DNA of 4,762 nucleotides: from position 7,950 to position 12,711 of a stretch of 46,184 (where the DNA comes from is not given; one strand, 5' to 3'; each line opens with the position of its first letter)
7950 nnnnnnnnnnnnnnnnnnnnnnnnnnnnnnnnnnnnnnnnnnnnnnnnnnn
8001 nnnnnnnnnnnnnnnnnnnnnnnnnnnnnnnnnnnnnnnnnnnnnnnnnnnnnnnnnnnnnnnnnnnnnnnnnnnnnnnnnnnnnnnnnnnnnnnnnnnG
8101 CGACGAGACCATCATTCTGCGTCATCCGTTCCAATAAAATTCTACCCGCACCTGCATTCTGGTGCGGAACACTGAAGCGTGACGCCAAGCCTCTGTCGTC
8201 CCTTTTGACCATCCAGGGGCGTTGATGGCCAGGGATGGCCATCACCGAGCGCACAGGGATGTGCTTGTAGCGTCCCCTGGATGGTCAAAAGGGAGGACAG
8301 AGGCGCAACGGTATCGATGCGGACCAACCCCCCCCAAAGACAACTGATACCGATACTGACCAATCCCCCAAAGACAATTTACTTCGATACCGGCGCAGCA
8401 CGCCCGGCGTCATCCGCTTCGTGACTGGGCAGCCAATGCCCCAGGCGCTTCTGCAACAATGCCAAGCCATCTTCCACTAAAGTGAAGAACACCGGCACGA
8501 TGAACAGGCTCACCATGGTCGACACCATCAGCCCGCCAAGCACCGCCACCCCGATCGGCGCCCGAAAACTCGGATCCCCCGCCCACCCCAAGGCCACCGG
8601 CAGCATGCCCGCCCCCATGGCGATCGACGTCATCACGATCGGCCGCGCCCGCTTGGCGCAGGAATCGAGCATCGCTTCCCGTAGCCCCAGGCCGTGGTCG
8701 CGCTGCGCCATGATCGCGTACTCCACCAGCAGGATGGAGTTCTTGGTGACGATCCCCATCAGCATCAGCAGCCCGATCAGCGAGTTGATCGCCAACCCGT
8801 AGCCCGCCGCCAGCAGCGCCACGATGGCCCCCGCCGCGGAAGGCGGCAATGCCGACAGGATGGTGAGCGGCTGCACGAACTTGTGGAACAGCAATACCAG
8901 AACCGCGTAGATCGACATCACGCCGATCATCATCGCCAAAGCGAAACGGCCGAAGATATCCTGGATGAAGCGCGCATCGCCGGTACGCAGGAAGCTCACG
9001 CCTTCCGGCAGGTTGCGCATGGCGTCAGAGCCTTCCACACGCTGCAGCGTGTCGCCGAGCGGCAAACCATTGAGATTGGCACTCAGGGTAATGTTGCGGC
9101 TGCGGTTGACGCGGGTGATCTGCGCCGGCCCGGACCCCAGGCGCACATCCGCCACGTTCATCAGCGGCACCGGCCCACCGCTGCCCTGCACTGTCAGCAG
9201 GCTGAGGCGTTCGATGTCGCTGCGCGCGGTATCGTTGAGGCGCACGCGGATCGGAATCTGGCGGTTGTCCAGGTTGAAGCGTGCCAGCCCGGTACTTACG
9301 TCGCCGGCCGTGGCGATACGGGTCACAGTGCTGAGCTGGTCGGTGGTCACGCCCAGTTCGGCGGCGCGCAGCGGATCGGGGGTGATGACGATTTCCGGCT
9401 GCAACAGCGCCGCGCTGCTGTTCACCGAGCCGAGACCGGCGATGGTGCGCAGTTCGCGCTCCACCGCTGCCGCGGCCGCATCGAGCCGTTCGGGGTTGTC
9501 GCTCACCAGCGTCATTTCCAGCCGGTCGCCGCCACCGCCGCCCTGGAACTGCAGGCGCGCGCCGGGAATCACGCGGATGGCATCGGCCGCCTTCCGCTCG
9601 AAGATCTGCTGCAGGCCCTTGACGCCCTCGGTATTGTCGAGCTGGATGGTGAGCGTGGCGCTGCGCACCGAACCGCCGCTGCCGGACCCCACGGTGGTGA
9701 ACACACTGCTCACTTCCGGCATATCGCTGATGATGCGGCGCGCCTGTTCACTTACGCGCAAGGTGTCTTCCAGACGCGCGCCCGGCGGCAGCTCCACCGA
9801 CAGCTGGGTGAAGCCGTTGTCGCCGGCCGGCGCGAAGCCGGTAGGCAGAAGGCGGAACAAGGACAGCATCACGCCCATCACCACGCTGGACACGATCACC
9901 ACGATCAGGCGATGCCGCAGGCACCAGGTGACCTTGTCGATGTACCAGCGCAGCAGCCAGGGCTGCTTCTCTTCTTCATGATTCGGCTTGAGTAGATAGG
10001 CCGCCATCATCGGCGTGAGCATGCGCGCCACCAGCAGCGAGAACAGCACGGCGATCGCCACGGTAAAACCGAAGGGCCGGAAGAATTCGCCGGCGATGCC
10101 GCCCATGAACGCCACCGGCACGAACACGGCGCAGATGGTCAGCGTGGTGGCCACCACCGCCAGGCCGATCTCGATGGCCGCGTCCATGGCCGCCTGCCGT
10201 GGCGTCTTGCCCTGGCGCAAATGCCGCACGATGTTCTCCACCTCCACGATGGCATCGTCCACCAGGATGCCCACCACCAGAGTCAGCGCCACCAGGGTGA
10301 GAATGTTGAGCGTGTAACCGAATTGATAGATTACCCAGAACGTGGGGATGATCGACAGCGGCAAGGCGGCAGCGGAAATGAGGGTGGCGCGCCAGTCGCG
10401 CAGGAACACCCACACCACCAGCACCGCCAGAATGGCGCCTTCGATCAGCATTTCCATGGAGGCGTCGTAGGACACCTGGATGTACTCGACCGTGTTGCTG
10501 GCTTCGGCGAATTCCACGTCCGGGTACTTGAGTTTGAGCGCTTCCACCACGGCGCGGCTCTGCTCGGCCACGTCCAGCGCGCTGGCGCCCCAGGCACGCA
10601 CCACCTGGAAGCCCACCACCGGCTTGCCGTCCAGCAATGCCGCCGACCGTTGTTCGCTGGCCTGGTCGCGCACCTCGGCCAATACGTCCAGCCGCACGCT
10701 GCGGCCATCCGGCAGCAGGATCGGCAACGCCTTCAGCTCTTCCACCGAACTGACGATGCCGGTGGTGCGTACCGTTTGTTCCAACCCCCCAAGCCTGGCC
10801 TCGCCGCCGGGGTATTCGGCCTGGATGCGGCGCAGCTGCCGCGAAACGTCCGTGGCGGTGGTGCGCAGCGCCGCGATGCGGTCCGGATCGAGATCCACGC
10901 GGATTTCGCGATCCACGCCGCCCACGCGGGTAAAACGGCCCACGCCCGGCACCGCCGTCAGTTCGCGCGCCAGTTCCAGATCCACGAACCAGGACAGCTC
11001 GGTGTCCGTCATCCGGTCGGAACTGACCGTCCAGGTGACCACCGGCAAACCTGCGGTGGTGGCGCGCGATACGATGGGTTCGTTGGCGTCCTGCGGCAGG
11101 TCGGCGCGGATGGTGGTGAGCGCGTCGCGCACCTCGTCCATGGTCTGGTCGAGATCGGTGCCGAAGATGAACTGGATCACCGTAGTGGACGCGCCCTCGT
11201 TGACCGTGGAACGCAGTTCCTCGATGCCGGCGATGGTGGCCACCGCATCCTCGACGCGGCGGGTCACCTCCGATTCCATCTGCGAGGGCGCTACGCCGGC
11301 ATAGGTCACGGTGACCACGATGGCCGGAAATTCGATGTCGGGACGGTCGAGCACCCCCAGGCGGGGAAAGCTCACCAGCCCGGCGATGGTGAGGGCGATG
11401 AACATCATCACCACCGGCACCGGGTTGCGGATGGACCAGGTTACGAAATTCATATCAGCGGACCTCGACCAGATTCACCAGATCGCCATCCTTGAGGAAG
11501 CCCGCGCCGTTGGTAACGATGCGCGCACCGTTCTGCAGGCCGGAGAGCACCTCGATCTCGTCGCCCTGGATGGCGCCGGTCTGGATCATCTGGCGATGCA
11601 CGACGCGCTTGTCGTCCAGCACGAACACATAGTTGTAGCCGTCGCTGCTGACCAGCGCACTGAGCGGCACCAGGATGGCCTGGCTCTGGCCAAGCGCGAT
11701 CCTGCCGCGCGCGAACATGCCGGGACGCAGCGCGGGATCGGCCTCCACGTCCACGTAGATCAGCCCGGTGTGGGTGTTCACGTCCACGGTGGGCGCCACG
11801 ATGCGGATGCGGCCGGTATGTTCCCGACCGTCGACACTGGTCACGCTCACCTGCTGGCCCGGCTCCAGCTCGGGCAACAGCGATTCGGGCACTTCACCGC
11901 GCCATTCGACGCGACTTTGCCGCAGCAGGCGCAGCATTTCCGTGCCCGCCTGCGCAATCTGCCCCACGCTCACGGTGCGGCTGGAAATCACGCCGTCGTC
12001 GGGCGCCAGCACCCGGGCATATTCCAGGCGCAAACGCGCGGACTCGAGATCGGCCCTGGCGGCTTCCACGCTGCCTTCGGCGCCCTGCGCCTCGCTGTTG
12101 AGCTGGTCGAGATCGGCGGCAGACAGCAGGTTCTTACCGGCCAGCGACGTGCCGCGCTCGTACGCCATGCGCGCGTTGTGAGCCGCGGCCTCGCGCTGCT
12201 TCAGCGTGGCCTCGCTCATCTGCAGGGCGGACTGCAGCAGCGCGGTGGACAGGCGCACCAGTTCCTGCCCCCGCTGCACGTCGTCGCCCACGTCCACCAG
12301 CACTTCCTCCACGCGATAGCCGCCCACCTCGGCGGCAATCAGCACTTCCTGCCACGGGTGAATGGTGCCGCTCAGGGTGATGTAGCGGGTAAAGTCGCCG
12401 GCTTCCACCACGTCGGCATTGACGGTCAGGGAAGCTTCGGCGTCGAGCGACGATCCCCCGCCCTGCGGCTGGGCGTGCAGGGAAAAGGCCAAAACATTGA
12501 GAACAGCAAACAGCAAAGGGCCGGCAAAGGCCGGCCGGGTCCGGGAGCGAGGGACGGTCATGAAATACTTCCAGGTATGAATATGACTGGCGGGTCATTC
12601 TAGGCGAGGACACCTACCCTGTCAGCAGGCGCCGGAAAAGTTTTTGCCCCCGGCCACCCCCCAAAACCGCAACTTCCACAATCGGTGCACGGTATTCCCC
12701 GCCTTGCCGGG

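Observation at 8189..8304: Two-copy structured element: conserved 62-nt double-hairpin core clamped by long stems that share no sequence between copies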

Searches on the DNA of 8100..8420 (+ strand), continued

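Call 63: search_with_rna_model(model_id=R1, sources=[window, L101, L102, L103, L104, L105, L106, L107, L108, L109, L110, L111, L112, L113, L114, L115, L116, L003, L006, L013, L014, L015, L016, L018, L026, L029, L031, L032, L035, L038, L039, L043, L055, L058, L059, L060, L063, L064, L065, L066, L068, L070, L075, L077, L081, L085, L088, L090, L091, L094, L096, L099, L100, L005, L007, L020, L037, L048, L054, L056, L072, L073, L097], max_evalue=1e-10, make_alignment=true)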
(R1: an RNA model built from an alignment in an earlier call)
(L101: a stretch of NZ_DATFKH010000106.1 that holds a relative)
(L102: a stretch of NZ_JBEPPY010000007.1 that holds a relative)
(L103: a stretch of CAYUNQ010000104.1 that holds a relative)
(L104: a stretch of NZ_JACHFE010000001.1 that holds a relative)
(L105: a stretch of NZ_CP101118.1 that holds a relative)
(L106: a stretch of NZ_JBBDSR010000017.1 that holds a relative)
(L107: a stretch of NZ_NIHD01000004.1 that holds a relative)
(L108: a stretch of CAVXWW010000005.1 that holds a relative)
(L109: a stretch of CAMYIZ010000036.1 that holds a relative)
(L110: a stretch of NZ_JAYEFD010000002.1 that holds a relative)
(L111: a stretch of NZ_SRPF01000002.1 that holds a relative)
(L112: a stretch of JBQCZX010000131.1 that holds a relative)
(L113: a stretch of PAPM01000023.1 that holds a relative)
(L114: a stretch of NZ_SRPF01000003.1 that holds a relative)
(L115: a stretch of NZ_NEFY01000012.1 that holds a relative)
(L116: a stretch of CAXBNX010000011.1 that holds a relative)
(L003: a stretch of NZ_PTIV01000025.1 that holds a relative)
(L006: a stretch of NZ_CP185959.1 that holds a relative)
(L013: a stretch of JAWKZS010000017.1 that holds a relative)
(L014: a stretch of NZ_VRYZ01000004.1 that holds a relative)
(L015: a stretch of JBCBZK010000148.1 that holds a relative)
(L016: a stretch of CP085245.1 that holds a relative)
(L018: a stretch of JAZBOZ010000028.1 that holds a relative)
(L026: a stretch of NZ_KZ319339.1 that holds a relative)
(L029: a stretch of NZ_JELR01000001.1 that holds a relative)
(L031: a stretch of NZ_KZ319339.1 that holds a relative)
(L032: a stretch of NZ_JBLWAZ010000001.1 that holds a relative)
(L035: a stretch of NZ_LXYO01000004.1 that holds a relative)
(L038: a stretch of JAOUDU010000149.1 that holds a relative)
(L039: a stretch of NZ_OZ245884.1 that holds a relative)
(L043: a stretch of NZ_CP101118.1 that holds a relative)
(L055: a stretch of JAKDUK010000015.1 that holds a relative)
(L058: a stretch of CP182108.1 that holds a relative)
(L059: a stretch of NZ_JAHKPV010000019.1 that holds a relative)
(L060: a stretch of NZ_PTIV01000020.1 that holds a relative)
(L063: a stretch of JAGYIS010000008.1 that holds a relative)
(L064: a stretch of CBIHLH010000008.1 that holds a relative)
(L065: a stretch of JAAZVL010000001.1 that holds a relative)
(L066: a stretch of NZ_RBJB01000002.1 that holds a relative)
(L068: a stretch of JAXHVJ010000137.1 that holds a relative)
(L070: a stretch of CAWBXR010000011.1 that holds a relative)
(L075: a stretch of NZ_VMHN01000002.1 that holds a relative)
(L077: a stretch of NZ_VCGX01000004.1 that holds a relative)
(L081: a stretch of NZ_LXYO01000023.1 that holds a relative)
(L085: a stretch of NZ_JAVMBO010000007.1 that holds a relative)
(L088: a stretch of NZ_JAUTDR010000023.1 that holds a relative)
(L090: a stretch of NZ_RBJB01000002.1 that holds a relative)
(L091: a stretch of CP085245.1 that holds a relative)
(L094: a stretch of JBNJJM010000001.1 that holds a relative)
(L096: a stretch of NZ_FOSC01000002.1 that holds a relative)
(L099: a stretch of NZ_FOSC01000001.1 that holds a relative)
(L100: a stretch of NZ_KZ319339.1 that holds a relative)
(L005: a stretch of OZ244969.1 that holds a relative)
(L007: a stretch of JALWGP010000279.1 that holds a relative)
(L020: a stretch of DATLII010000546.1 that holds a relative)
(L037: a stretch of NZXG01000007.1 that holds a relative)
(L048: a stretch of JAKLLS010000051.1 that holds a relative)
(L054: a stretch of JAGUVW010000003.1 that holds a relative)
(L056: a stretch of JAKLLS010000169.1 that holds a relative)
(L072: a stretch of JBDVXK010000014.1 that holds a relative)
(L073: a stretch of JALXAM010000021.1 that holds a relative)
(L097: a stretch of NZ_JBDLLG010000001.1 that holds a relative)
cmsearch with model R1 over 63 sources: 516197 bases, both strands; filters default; matches with E-value up to 1e-10: 111.
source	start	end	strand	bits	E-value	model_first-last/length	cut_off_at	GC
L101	6557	6666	+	116.6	3.1e-24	1-110/110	no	0.58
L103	1628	1737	-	114.9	8e-24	1-110/110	no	0.63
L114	5055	5164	+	114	1.3e-23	1-110/110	no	0.55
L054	6105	6214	-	113.6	1.6e-23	1-110/110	no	0.66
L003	4238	4347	-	113.1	2.1e-23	1-110/110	no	0.57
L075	798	907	-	113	2.1e-23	1-110/110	no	0.57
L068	2240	2349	-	112.6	2.7e-23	1-110/110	no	0.62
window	24630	24739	+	112.6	2.8e-23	1-110/110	no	0.65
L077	1834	1943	+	112.5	2.9e-23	1-110/110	no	0.65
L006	576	685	+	111.6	4.7e-23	1-110/110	no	0.63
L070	5914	6023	+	111.5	4.9e-23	1-110/110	no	0.55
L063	4181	4290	+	111.3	5.4e-23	1-110/110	no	0.58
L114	4880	4989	-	111.1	6e-23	1-110/110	no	0.59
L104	6532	6641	+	111.1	6e-23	1-110/110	no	0.51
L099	3478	3587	+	110.9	6.6e-23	1-110/110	no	0.54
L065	3285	3394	-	110.9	6.9e-23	1-110/110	no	0.62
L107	6262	6371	-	110.8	7.1e-23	1-110/110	no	0.61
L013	3899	4008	+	110.7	7.6e-23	1-110/110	no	0.63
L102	3008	3117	+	110.5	8.2e-23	1-110/110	no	0.62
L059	2597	2706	-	110.4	8.9e-23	1-110/110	no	0.56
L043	5152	5261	-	109.7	1.3e-22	1-110/110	no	0.6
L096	1603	1712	-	109.7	1.3e-22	1-110/110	no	0.59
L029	958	1067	-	109.7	1.3e-22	1-110/110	no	0.63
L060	419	528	-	109.5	1.4e-22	1-110/110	no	0.59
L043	5374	5483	+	109.1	1.8e-22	1-110/110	no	0.58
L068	1038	1147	-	109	1.9e-22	1-110/110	no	0.68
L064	5667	5776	+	108.6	2.3e-22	1-110/110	no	0.55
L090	2745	2854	-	108.5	2.5e-22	1-110/110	no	0.65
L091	408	517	-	108.4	2.6e-22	1-110/110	no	0.56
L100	2604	2713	+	108.3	2.7e-22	1-110/110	no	0.57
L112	7713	7822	-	108.3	2.7e-22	1-110/110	no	0.65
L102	2785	2894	-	108.2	3e-22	1-110/110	no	0.59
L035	3254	3363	+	108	3.3e-22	1-110/110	no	0.62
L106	3750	3859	-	107.4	4.4e-22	1-110/110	no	0.59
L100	3328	3437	-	107.2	4.9e-22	1-110/110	no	0.57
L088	1683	1792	-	107.1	5.2e-22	1-110/110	no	0.71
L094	962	1071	+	107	5.6e-22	1-110/110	no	0.55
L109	6162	6271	-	106.7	6.7e-22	1-110/110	no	0.74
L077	1690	1799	-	106.5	7.3e-22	1-110/110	no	0.65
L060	7268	7377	-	106.4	7.6e-22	1-110/110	no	0.6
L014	5953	6062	-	106.4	7.6e-22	1-110/110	no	0.68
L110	3156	3265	-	106.4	7.7e-22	1-110/110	no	0.64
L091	760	869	+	106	9.4e-22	1-110/110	no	0.55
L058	2719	2828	+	105.9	9.8e-22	1-110/110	no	0.66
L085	5302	5411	+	105.5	1.3e-21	1-110/110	no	0.55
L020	3750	3859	-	105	1.7e-21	1-110/110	no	0.63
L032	6951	7060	+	104.9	1.7e-21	1-110/110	no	0.5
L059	2793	2902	+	104.7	1.9e-21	1-110/110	no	0.61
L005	4284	4392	+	104.5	2.1e-21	1-110/110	no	0.6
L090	2990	3099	+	104.2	2.5e-21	1-110/110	no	0.53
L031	1892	2001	+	104.2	2.5e-21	1-110/110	no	0.67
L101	6310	6419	-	104.1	2.7e-21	1-110/110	no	0.55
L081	132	241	+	104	2.7e-21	1-110/110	no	0.54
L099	3233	3342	-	104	2.9e-21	1-110/110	no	0.51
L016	4360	4469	-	103.7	3.4e-21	1-110/110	no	0.52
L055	2354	2463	+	103.5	3.6e-21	1-110/110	no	0.59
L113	2780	2889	-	103.1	4.5e-21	1-110/110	no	0.68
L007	173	282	+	102.9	5.1e-21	1-110/110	no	0.72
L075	1026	1135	+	102.7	5.7e-21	1-110/110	no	0.65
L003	4528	4637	+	102.5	6.2e-21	1-110/110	no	0.57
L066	233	342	-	102.4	6.5e-21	1-110/110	no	0.58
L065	3486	3595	+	102.3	7e-21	1-110/110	no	0.61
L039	6819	6928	-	102.3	7e-21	1-110/110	no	0.57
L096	1841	1950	+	102.2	7.5e-21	1-110/110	no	0.6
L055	7258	7367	-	101.6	1e-20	1-110/110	no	0.57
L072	5502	5611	+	101.4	1.2e-20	1-110/110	no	0.66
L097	1001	1111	+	101.2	1.2e-20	1-110/110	no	0.57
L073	927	1036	-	101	1.4e-20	1-110/110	no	0.65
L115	6274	6383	+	100.9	1.5e-20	1-110/110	no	0.53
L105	6742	6850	+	100.3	2e-20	1-110/110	no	0.61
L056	880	990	-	100.3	2.1e-20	1-110/110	no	0.61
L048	941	1050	+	100.2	2.2e-20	1-110/110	no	0.54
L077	3038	3147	-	97.9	7.6e-20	1-110/110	no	0.65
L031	1661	1770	-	97.3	1e-19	1-110/110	no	0.58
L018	285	394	+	96.4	1.7e-19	1-110/110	no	0.63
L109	6364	6473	+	96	2e-19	1-110/110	no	0.72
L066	4182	4291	+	96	2.1e-19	1-110/110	no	0.62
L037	203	312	-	95.8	2.3e-19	1-110/110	no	0.63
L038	1967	2100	-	95.2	3.2e-19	1-110/110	no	0.63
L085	1792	1901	+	95.1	3.5e-19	1-110/110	no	0.56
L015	197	305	+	91.8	2e-18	1-110/110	no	0.56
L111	6836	6945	-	91.6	2.2e-18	1-110/110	no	0.65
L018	114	223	-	91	3.1e-18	1-110/110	no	0.65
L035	5312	5419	-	90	5.3e-18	1-110/110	no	0.6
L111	7832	7939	+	86.5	3.5e-17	1-110/110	no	0.6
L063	5156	5264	+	84.8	8.8e-17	1-110/110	no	0.5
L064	2967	3074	-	84.7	9.4e-17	1-110/110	no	0.67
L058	3734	3842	+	83.9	1.4e-16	1-110/110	no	0.61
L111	7627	7734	-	83.8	1.5e-16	1-110/110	no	0.56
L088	1885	1994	+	83.5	1.7e-16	1-110/110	no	0.71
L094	737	849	-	83.2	2e-16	1-110/110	no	0.64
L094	4457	4566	+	83.1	2.2e-16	1-110/110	no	0.59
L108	773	882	-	82.6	2.8e-16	1-110/110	no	0.66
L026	81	174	+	80.7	7.8e-16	1-110/110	no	0.6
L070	5761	5869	-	80.7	7.8e-16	1-110/110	no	0.62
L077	674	787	-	78.1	3.3e-15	1-110/110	no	0.57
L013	2523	2630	+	76.3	8.6e-15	1-110/110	no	0.59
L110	3324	3431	+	75.9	1.1e-14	1-110/110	no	0.68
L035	2239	2346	-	75.7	1.2e-14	1-110/110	no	0.65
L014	6134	6241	+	74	2.9e-14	1-110/110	no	0.64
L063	1545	1657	-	73.9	3.1e-14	1-110/110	no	0.62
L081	3971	4084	-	70.4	2e-13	1-110/110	no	0.59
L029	1137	1244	+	70.2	2.3e-13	1-110/110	no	0.64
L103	3039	3151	+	69.8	2.8e-13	1-110/110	no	0.62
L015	3046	3153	-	69.4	3.4e-13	1-110/110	no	0.52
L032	4072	4184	-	66.7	1.5e-12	1-110/110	no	0.57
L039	7005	7115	+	66.7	1.5e-12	1-110/110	no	0.65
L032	5671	5783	+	66.1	2e-12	1-110/110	no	0.58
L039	5170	5280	+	65.7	2.5e-12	1-110/110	no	0.59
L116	1704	1827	-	62.5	1.5e-11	1-110/110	no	0.57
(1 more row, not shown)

Alignment A6: 111 matches aligned to the model, 154 columns, each read 5' to 3' on its own strand. Consensus structure (alignment columns), stored with it:
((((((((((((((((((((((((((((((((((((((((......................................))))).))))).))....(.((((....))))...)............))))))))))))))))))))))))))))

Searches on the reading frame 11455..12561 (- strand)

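Call 50: search_protein_families(library=pfam, proteins=[window:11455-12561:-], max_evalue=0.00001)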
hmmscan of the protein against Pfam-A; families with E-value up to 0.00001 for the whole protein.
window:11455-12561:- (368 aa): 2 families
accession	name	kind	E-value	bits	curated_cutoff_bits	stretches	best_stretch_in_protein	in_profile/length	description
PF16576.10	HlyD_D23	-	9.7e-22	77.7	30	1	73-284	20-214/214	Barrel-sandwich domain of CusB or HlyD membrane-fusion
PF13437.12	HlyD_3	-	4.5e-13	50.3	22.2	1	184-281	2-106/106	HlyD family secretion protein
